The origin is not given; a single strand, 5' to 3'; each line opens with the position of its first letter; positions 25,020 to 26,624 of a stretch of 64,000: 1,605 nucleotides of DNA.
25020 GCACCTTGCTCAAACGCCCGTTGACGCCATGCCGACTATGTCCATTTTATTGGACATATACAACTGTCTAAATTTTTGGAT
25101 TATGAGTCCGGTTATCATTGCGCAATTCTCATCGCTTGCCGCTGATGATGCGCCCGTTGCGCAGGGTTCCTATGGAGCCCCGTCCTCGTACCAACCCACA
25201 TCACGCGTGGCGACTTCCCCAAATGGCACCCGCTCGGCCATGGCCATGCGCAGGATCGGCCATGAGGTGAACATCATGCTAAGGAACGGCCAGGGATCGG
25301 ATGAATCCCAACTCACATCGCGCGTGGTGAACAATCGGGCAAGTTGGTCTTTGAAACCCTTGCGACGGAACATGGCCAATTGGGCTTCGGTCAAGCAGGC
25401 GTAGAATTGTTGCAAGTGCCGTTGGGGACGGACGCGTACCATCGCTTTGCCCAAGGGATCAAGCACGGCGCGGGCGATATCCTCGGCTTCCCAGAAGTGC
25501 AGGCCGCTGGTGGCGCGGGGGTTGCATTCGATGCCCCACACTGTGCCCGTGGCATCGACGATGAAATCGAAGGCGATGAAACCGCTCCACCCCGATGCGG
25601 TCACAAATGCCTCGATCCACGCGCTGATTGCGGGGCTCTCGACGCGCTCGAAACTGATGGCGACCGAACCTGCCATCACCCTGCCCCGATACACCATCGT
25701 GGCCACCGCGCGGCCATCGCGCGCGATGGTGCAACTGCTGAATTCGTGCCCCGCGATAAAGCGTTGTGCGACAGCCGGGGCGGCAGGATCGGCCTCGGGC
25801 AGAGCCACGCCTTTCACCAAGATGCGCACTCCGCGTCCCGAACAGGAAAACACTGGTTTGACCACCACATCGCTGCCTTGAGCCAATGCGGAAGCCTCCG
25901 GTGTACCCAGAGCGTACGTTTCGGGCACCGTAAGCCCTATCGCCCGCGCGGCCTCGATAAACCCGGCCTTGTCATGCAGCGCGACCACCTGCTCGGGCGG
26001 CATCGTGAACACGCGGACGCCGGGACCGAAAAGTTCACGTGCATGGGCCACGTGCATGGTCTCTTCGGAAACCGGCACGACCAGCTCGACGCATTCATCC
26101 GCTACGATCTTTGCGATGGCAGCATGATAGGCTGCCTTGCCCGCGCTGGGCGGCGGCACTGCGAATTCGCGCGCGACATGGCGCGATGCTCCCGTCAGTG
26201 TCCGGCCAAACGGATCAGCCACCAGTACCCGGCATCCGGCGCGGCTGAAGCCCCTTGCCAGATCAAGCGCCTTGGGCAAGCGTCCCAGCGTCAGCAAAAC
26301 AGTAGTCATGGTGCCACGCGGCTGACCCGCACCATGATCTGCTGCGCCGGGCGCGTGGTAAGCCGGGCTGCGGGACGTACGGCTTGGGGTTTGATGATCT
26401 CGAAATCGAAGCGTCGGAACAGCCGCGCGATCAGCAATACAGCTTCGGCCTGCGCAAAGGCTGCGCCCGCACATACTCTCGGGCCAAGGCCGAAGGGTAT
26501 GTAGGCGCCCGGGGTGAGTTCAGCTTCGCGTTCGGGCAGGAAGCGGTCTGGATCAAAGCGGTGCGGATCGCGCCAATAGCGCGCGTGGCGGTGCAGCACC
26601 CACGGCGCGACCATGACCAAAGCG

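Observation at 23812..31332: Candidate new carotenoid-tailoring module: crtC, crtD and crtY interleaved with a P450, an ATP-grasp enzyme and a DUF2306-like membrane protein under shared PpsR-type boxes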

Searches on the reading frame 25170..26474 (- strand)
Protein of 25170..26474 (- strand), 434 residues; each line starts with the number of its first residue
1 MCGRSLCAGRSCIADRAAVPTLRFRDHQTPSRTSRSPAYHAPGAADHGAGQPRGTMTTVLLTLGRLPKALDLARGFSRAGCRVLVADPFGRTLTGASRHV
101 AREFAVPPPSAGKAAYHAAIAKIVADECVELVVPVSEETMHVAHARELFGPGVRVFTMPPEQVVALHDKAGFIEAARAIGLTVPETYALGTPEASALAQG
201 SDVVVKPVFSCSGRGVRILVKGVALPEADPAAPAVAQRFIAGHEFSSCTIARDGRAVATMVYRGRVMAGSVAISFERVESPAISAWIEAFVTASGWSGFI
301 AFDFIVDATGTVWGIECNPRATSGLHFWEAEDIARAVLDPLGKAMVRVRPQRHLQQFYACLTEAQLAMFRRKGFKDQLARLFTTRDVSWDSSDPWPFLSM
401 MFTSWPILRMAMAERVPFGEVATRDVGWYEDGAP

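Call 3: search_protein_families(library=pfam, proteins=[window:25170-26474:-], max_evalue=0.01)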
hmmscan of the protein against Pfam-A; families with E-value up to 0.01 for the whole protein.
window:25170-26474:- (434 aa): 2 families
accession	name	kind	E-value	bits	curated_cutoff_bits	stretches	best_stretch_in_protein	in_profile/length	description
PF02655.19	ATP-grasp_3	-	1.4e-07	32.2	23.2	1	168-323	3-159/160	ATP-grasp domain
PF14398.11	ATPgrasp_YheCD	-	9.6e-05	22.2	26.8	0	294-324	200-230/255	YheC/D like ATP-grasp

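Call 4: search_protein_families(library=ncbifam, proteins=[window:25170-26474:-], max_evalue=0.01)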
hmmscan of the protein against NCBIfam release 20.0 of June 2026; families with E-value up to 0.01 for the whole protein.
window:25170-26474:- (434 aa): 5 families
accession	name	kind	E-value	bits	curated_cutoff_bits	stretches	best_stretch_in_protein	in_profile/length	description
NF005315.0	PRK06849.1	equivalog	5.1e-75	252.9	406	1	56-428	4-382/389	hypothetical protein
NF009405.0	PRK12767.1-4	equivalog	1.4e-09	37.4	390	1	80-324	26-269/320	carbamoyl phosphate synthase-like protein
NF009402.0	PRK12767.1-1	equivalog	1.4e-09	37.3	218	1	99-320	44-275/329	carbamoyl phosphate synthase-like protein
NF009404.0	PRK12767.1-3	equivalog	4.4e-07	29.1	316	1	82-216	27-162/344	carbamoyl phosphate synthase-like protein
TIGR04187.1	GRASP_SAV_5884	subfamily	0.00082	18.7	350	0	283-324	253-293/312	ATP-grasp ribosomal peptide maturase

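Call 10: find_encoding_contigs(protein=window:25170-26309:-, flank=10000, max_places=10)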
Protein window:25170-26309:- (379 aa): 8 contigs read that carry it; 8 places shown.
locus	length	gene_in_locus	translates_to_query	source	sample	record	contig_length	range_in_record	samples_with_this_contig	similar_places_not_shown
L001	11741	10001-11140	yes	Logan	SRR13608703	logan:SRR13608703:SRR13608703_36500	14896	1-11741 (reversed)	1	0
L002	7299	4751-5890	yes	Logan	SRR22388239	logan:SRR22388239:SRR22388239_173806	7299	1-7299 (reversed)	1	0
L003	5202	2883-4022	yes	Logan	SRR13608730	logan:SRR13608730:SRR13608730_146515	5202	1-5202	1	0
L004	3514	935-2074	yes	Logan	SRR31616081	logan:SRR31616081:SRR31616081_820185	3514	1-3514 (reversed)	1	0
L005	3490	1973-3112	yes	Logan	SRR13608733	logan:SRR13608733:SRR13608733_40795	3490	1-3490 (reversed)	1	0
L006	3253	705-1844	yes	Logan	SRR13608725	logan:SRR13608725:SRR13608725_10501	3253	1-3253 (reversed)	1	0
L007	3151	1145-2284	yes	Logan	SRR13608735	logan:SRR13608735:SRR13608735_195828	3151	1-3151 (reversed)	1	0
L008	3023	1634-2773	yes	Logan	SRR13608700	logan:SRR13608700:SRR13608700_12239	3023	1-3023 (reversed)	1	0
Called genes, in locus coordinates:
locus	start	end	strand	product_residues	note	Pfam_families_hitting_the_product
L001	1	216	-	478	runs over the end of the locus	PF13371:TPR_9 (faint), PF13424:TPR_12 (faint), PF13428:TPR_14 (faint), PF13432:TPR_16 (weak), PF14559:TPR_19 (faint), PF23914:TPR_CcmH_CycH (faint), PF00515:TPR_1 (weak), PF13469:Sulfotransfer_3, +4 more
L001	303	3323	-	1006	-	PF07715:Plug, PF00593:TonB_dep_Rec_b-barrel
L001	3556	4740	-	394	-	PF07719:TPR_2 (faint), PF13432:TPR_16, PF05118:Asp_Arg_Hydrox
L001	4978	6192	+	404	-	PF01266:DAO (faint), PF05834:Lycopene_cycl, PF12831:FAD_oxidored (faint), PF13450:NAD_binding_8 (faint)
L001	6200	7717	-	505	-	PF00890:FAD_binding_2 (faint), PF01266:DAO, PF01593:Amino_oxidase, PF03486:HI0933_like (faint), PF07992:Pyr_redox_2 (weak), PF12831:FAD_oxidored, PF13450:NAD_binding_8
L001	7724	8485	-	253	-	-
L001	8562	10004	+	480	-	PF00067:p450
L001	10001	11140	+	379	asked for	PF02655:ATP-grasp_3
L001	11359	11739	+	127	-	?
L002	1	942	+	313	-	?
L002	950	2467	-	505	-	PF00890:FAD_binding_2 (faint), PF01266:DAO, PF01593:Amino_oxidase, PF03486:HI0933_like (faint), PF07992:Pyr_redox_2 (weak), PF12831:FAD_oxidored, PF13450:NAD_binding_8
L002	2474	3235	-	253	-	-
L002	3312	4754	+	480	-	PF00067:p450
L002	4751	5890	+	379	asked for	PF02655:ATP-grasp_3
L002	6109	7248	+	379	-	PF27123:CrtC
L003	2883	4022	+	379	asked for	PF02655:ATP-grasp_3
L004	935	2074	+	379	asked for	PF02655:ATP-grasp_3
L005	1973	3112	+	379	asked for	PF02655:ATP-grasp_3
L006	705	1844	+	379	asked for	PF02655:ATP-grasp_3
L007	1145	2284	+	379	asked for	PF02655:ATP-grasp_3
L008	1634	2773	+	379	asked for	PF02655:ATP-grasp_3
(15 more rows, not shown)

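Call 11: find_homologous_proteins(query=window:25170-26309:-, max_evalue=1e-10)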
Query window:25170-26309:- (379 aa): 1849 proteins with E <= 1e-10 among 8000 candidates; the best 120 are listed.
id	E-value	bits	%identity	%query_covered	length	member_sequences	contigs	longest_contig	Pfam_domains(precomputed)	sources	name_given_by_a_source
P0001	2.6e-250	848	100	100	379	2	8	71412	PF02655.20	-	-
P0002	2.4e-224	763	90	100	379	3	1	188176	PF14398.12,PF02655.20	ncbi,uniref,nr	ncbi:hypothetical protein IP81_10710 [Novosphingobium sp. AAP83]|uniref:ATP-grasp domain-containing 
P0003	4.2e-209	712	84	100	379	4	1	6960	PF02655.20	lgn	-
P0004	1.2e-205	701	84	100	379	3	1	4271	PF02655.20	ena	-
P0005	6.4e-205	699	83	100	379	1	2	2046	PF02655.20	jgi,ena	jgi:hypothetical protein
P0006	9.7e-203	691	82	100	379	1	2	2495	PF02655.20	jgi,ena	-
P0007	1.3e-201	688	81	100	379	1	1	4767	PF14398.12,PF02655.20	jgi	-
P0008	2.1e-201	687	81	99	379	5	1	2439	PF14398.12,PF02655.20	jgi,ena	jgi:hypothetical protein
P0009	4.4e-201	686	81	100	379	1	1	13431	PF02655.20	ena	-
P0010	9.2e-201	685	80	100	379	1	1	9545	PF02655.20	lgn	-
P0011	9.4e-200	682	81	100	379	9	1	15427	PF02655.20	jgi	jgi:predicted ATP-grasp superfamily ATP-dependent carboligase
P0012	2.6e-198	677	81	100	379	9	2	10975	PF02655.20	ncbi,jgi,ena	jgi:predicted ATP-grasp superfamily ATP-dependent carboligase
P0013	5.6e-198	676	80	100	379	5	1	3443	PF02655.20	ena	-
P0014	4.6e-196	669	81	100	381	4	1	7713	PF02655.20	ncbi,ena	-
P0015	5.6e-194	663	78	100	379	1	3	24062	PF02655.20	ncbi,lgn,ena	-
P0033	1.1e-164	566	69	99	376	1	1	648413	PF02655.20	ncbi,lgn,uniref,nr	ncbi:ATP-grasp domain-containing protein [Novosphingobium sp. PASSN1]|uniref:ATP-grasp domain-contai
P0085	2.8e-145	502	62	99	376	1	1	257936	PF14398.12,PF02655.20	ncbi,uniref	ncbi:ATP-grasp domain-containing protein [Falsiroseomonas sp. HC035]|uniref:ATP-grasp domain-contain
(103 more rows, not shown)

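Call 13: find_related_loci(query=A1, collection=genome_contigs, flank=10000)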
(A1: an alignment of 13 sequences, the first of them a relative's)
Query A1 (379 aa) in genome_contigs; peptide patterns used: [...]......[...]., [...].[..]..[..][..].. (x = any residue, [..] = any of these).
253 stretches matched a pattern; 207 encode a relative of the query (tblastn E <= 1e-3); the best 80 are kept; 80 distinct loci.
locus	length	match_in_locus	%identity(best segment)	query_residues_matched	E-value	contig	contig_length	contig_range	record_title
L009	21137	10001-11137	90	1-379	0e+0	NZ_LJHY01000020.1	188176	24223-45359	Novosphingobium sp. AAP83 AAP83_Contigs_20, whole genome shotgun sequence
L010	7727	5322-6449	87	1-376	0e+0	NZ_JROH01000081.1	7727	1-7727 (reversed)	Sphingomonas sp. 37zxx contig87_scaffold69, whole genome shotgun sequence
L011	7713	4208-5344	81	1-379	0e+0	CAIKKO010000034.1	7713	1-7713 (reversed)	MAG: uncultured Sphingomonadales bacterium isolate Kiruna_bin-11704 genome assembly, contig: bin-11704:034/602, whole ge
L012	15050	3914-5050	78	1-379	0e+0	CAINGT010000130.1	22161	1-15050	MAG: uncultured Sphingomonadales bacterium isolate I3-5_bin-441 genome assembly, contig: bin-441:130/145, whole genome s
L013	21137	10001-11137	77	1-379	0e+0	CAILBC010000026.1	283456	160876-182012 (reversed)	MAG: uncultured Sphingomonadales bacterium isolate AM-lipid-02-D1_bin-0085 genome assembly, contig: bin-0085:26/48, whol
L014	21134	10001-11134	71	1-378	2e-176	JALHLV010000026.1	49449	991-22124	MAG: Sphingomonadales bacterium isolate Bin_23_8 c_000000003474, whole genome shotgun sequence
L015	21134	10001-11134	70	1-378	2e-174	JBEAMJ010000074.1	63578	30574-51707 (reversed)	MAG: Pseudomonadota bacterium isolate lowercolorado_2019_sw_WHONDRS-S19S_0063_B_bin.121 scaffold_1759846, whole genome s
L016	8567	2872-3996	71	1-375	8e-173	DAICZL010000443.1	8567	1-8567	MAG TPA_asm: bacterium isolate clean1818 k141_421137, whole genome shotgun sequence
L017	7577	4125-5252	70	1-376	3e-172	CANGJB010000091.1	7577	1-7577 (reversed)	MAG: Sphingomonadaceae bacterium isolate Jr-28jun17-241 genome assembly, contig: Jr-28jun17-C14676, whole genome shotgun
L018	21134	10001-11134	71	1-378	8e-170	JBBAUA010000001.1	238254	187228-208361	MAG: Hyphomonadaceae bacterium isolate EUL_285 ctg1-EUL_285, whole genome shotgun sequence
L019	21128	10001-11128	69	1-376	2e-169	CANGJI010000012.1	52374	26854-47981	MAG: Sphingomonadaceae bacterium isolate Jr-7aug17-131 genome assembly, contig: Jr-7aug17-C910, whole genome shotgun seq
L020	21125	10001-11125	70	1-375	6e-168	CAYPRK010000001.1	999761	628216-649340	MAG TPA_asm: uncultured Novosphingobium sp. isolate binchicken_co284_5 genome assembly, contig: NODE_4_length_999761_cov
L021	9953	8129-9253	69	1-375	8e-167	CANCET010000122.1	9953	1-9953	MAG: Sphingomonadaceae bacterium isolate JR-DAM-100519-65 genome assembly, contig: JR-DAM-100519-C9875, whole genome sho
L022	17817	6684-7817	72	1-378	5e-167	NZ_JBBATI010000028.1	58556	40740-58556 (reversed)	MAG: Novosphingobium sp. isolate EUL_267 ctg28-EUL_267, whole genome shotgun sequence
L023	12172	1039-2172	70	1-378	5e-167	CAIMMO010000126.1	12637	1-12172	MAG: uncultured Alphaproteobacteria bacterium isolate ErkenSummer_bin-3634 genome assembly, contig: bin-3634:126/277, wh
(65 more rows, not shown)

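Call 25: find_encoding_contigs(protein=P0085, flank=10000, max_places=1)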
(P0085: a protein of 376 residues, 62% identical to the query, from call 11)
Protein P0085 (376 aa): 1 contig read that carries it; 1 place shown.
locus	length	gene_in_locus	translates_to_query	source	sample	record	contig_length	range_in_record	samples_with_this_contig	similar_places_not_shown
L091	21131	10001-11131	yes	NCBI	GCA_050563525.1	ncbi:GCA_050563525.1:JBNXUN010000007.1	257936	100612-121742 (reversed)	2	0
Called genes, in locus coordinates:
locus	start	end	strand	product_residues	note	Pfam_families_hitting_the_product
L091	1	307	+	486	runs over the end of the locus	PF00148:Oxidored_nitro, PF08369:PCP_red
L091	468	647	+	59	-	-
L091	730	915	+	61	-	PF00556:LHC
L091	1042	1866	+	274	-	PF00124:Photo_RC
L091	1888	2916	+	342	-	PF00124:Photo_RC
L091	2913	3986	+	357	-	PF02276:CytoC_RC, PF22113:Mtrc-MtrF_II-IV_dom (faint), PF14522:Cytochrome_C7 (faint)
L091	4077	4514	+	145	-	PF09335:VTT_dom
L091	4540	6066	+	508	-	PF00890:FAD_binding_2 (weak), PF01266:DAO (faint), PF03486:HI0933_like (faint), PF07992:Pyr_redox_2 (faint), PF13450:NAD_binding_8, PF01593:Amino_oxidase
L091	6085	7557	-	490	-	PF00890:FAD_binding_2 (faint), PF01266:DAO, PF01593:Amino_oxidase, PF07992:Pyr_redox_2 (faint), PF12831:FAD_oxidored (weak), PF13450:NAD_binding_8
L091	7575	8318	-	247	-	-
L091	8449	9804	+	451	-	PF00067:p450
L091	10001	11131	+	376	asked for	PF02655:ATP-grasp_3, PF14398:ATPgrasp_YheCD (faint)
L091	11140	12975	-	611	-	-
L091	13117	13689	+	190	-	PF13580:SIS_2, PF01380:SIS (faint)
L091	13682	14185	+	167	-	PF00702:Hydrolase (weak), PF13419:HAD_2 (weak), PF13242:Hydrolase_like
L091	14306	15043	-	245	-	PF00005:ABC_tran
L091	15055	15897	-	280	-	PF01061:ABC2_membrane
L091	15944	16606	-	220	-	-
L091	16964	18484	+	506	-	PF01464:SLT, PF05036:SPOR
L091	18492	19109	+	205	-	PF17836:PglD_N, PF25087:GMPPB_C (faint), PF00132:Hexapep (weak)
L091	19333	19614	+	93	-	-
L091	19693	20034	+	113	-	-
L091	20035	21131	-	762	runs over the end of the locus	PF01315:Ald_Xan_dh_C, PF02738:MoCoBD_1, PF20256:MoCoBD_2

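Call 26: find_encoding_contigs(protein=P0033, flank=10000, max_places=1)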
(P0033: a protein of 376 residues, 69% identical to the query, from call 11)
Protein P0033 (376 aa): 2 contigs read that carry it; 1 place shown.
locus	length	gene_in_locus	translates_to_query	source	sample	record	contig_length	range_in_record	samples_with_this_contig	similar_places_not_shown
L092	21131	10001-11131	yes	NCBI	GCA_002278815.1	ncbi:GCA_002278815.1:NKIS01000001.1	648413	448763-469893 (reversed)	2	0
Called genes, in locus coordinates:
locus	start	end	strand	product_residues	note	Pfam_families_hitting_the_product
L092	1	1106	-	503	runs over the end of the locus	PF00070:Pyr_redox (faint), PF01266:DAO (faint), PF01488:Shikimate_DH (faint), PF07992:Pyr_redox_2, PF13450:NAD_binding_8, PF13738:Pyr_redox_3, PF00743:FMO-like, PF13434:Lys_Orn_oxgnase, +2 more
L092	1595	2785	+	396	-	PF05834:Lycopene_cycl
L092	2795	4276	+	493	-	PF00070:Pyr_redox (faint), PF01266:DAO (weak), PF01593:Amino_oxidase, PF07992:Pyr_redox_2 (faint), PF13450:NAD_binding_8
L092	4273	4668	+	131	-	-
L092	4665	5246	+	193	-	PF18306:LDcluster4, PF03641:Lysine_decarbox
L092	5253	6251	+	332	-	PF00494:SQS_PSY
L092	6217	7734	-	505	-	PF00070:Pyr_redox (faint), PF00890:FAD_binding_2, PF01266:DAO, PF01593:Amino_oxidase, PF01946:Thi4 (weak), PF07992:Pyr_redox_2 (weak), PF12831:FAD_oxidored, PF13450:NAD_binding_8, +1 more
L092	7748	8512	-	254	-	-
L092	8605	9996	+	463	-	PF00067:p450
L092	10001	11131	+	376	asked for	PF02655:ATP-grasp_3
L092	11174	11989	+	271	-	PF01292:Ni_hydr_CYTB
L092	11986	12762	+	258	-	PF00174:Oxidored_molyb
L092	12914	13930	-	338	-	PF01073:3Beta_HSD, PF01370:Epimerase, PF05368:NmrA (weak), PF07993:NAD_binding_4 (faint), PF13460:NAD_binding_10, PF16363:GDP_Man_Dehyd (weak)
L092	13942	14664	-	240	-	PF00106:adh_short, PF08659:KR (weak), PF13460:NAD_binding_10 (faint), PF13561:adh_short_C2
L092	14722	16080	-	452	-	PF01262:AlaDh_PNT_C (faint), PF07992:Pyr_redox_2, PF13738:Pyr_redox_3, PF00070:Pyr_redox, PF02852:Pyr_redox_dim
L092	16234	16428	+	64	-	-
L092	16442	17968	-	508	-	PF00342:PGI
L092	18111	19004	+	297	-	PF10502:Peptidase_S26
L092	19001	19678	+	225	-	PF14622:Ribonucleas_3_3, PF00636:Ribonuclease_3, PF00035:dsrm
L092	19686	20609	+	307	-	PF00009:GTP_EFTU, PF00350:Dynamin_N (weak), PF01926:MMR_HSR1, PF02421:FeoB_N, PF03193:RsgA_GTPase (faint), PF10662:PduV-EutP (faint), PF13401:AAA_22 (faint), PF07650:KH_2, +1 more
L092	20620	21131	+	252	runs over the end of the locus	PF14023:Bestrophin-like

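Call 33: search_solved_structures(query=A1, max_evalue=0.01, show_alignments=1)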
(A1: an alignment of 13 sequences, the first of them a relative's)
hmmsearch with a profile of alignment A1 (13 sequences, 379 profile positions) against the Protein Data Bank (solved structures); distinct sequences matched with E-value up to 0.01: 0.

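Call 46: predict_structure(alignment_id=A1)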
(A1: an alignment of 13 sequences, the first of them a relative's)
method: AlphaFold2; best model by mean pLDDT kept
length: 379 residues; sequences in the alignment: 13
mean_pLDDT: 80.0   pTM: 0.83
mean pLDDT of the five models: 80.0, 80.0, 78.9, 67.7, 62.2
residues with pLDDT >= 90: 112; 70-90: 176; 50-70: 77; < 50: 14
segments of 3 or more residues with pLDDT < 50: 212-215, 307-309, 376-379
pLDDT, mean of each block of 10 residues (from residue 1): 91 89 97 83 94 85 95 95 84 92 83 68 71 91 92 61 88 83 84 90 86 55 88 88 85 74 66 93 87 85 54 55 58 81 79 76 65 48
secondary structure, 60 per line:
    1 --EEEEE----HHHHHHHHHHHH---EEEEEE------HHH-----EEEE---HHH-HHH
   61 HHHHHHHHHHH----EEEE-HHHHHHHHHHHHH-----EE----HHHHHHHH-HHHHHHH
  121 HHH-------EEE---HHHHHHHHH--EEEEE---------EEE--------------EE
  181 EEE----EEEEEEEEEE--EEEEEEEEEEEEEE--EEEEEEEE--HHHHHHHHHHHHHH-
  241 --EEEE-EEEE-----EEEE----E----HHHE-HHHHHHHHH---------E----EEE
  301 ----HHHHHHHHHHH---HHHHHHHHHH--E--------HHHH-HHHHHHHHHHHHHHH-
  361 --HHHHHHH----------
elements in order: E3-7 H12-23 E27-32 E47-50 H58-71 E76-79 H81-93 H105-112 H114-123 E131-133 H137-145 E148-152 E162-164 E179-183 E188-197 E200-213 E216-223 H226-239 E243-246 E248-251 E257-260 H275-283 E298-300 H305-315 H319-328 H340-343 H345-359 H363-369

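Call 51: fold_search(model_id=the predicted structure, library=pdb)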
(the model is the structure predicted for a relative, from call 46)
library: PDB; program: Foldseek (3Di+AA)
matches with E <= 10: 1933; with E <= 0.001: 431
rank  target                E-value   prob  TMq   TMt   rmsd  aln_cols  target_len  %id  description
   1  4ffl                  2.9e-13  1.00  0.52  0.56   4.8       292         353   16  PylC in complex with L-lysine (released 2012-09-19)
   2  2pn1                  3.5e-13  1.00  0.59  0.71   7.1       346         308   19  Crystal structure of carbamoylphosphate synthase large subunit (split gene in MJ) (ZP_00538348.1) from Exiguobacterium s (released 2007-05-08)
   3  9yx2_B                4.7e-13  1.00  0.55  0.45   5.6       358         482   14  Structure of the long chain acyl-CoA carboxylase complex from Mycobacterium smegmatis with ATP, bicarbonate, and propi (released 2025-11-26)
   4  4wd3_A                4.7e-13  1.00  0.47  0.46   5.4       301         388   12  Crystal structure of an L-amino acid ligase RizA (released 2015-09-09)
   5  4ffr                  5.6e-13  1.00  0.55  0.59   4.7       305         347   15  SeMet-labeled PylC (remote) (released 2012-09-19)
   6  3ax6_A                6.3e-13  1.00  0.53  0.56   4.2       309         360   15  Crystal structure of N5-carboxyaminoimidazole ribonucleotide synthetase from Thermotoga maritima (released 2012-04-25)
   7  3vot_B                1.3e-12  1.00  0.56  0.54   4.9       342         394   18  Crystal structure of L-amino acid ligase from Bacillus licheniformis (released 2012-11-07)
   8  3orr_B                1.3e-12  1.00  0.57  0.59   4.0       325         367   13  Crystal Structure of N5-Carboxyaminoimidazole synthetase from Staphylococcus aureus (released 2011-07-20)
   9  3jzi_B                1.6e-12  1.00  0.59  0.51   4.8       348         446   17  Crystal structure of biotin carboxylase from E. Coli in complex with benzimidazole series (released 2009-11-03)
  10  3v4s_A                1.9e-12  1.00  0.59  0.58   4.7       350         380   15  Crystal Structure of ADP-ATP complex of purK: N5-carboxyaminoimidazole ribonucleotide synthetase (released 2013-02-13)
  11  3v4s_B                2.0e-12  1.00  0.58  0.58   4.6       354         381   16  Crystal Structure of ADP-ATP complex of purK: N5-carboxyaminoimidazole ribonucleotide synthetase (released 2013-02-13)
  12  4mv1                  2.3e-12  1.00  0.58  0.52   4.7       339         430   15  Crystal Structure of Biotin Carboxylase from Haemophilus influenzae in Complex with ADP and Phosphate (released 2015-01-14)
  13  9yx2_T                2.3e-12  1.00  0.56  0.46   5.1       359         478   14  Structure of the long chain acyl-CoA carboxylase complex from Mycobacterium smegmatis with ATP, bicarbonate, and propi (released 2025-11-26)
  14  2yrx                  2.4e-12  1.00  0.58  0.53   4.4       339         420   14  Crystal structure of GAR synthetase from Geobacillus kaustophilus (released 2007-10-09)
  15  9yx2_A                2.4e-12  1.00  0.57  0.39   5.0       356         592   13  Structure of the long chain acyl-CoA carboxylase complex from Mycobacterium smegmatis with ATP, bicarbonate, and propi (released 2025-11-26)
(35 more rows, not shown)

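Call 65: search_protein_representatives(alignment_id=A1)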
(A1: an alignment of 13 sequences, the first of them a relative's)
Query: 13 sequences, 379 profile positions. Proteins with E-value up to 0.001 (for the whole library): 8310; up to 1e-10: 2537; up to 1e-30: 784. The best 150 are listed.
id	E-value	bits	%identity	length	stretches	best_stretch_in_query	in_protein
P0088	6.2e-185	631.1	-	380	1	3-375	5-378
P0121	5.7e-155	532.5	-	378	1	3-377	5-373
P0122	3.7e-154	529.8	-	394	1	2-376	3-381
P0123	1.1e-143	495.4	-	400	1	2-375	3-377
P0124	3.6e-137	473.9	-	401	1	1-376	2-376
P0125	3.2e-135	467.5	-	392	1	2-374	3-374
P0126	3.4e-130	450.9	-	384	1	3-374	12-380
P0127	3.1e-128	444.5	-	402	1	3-378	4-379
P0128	3.8e-128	444.2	-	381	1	3-374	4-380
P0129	4.3e-128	444.0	-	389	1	2-375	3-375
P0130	4.8e-128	443.9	-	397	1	2-376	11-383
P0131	1.0e-127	442.8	-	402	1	2-377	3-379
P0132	2.2e-127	441.7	-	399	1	2-374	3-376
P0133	5.2e-127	440.5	-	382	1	3-375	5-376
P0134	2.1e-125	435.2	-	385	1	1-375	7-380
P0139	1.1e-120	419.6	-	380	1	2-376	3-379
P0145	4.2e-114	398.0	-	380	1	2-375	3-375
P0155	9.1e-108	377.1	-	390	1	3-375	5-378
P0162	3.9e-100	352.0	-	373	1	3-374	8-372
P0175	1.1e-89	317.6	-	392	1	3-376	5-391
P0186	3.9e-79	282.9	-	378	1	1-375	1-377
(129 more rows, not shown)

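Call 66: list_cluster_members(proteins=[P0121, P0123, P0126, P0131, P0139, P0145, P0155, P0162, P0175, P0186])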
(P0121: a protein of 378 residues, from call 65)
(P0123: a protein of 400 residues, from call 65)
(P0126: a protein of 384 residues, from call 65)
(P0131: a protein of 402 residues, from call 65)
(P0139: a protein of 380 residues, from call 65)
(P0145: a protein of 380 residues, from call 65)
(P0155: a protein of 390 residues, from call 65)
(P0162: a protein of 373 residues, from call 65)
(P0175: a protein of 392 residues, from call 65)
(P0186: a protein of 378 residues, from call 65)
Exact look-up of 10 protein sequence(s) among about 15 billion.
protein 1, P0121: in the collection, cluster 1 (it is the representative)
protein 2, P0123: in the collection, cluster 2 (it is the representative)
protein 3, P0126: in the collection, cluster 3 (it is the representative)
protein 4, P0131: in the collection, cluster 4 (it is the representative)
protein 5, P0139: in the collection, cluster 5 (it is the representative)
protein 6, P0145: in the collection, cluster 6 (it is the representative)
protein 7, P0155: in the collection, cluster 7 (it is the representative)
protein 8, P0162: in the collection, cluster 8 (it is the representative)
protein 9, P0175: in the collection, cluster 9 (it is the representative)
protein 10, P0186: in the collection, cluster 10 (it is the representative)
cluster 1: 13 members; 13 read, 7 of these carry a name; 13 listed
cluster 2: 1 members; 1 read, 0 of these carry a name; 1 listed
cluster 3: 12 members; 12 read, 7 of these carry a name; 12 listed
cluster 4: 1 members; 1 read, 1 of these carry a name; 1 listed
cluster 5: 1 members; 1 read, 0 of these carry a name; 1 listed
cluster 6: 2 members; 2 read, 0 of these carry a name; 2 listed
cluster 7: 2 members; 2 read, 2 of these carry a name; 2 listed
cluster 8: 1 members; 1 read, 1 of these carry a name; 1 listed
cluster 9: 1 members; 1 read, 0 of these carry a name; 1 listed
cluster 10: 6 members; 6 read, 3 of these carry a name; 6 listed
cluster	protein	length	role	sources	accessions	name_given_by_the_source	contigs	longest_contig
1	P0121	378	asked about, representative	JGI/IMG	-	predicted ATP-grasp superfamily ATP-dependent carboligase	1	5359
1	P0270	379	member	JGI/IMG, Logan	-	hypothetical protein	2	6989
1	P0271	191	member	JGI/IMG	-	hypothetical protein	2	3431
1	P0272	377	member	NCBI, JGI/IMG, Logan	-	hypothetical protein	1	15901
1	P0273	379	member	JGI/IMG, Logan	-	hypothetical protein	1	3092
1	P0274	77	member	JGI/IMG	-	hypothetical protein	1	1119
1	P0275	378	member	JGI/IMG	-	predicted ATP-grasp superfamily ATP-dependent carboligase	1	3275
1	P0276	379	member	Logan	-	-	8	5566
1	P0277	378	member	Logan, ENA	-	-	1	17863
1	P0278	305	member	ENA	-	-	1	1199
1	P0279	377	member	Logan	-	-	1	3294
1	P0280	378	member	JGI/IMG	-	-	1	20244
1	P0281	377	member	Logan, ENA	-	-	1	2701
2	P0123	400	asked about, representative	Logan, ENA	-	-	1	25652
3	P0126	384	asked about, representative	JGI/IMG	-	predicted ATP-grasp superfamily ATP-dependent carboligase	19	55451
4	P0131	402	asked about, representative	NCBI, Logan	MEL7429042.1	MAG: ATP-grasp domain-containing protein [Pseudomonadota bacterium]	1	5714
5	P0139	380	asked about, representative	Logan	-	-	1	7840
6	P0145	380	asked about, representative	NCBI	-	-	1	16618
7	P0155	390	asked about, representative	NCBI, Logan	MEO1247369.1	MAG: ATP-grasp domain-containing protein [Pseudomonadota bacterium]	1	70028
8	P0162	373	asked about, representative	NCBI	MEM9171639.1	MAG: ATP-grasp domain-containing protein [Pseudomonadota bacterium]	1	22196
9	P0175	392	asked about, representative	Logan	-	-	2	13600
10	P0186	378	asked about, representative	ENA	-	-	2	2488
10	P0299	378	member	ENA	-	-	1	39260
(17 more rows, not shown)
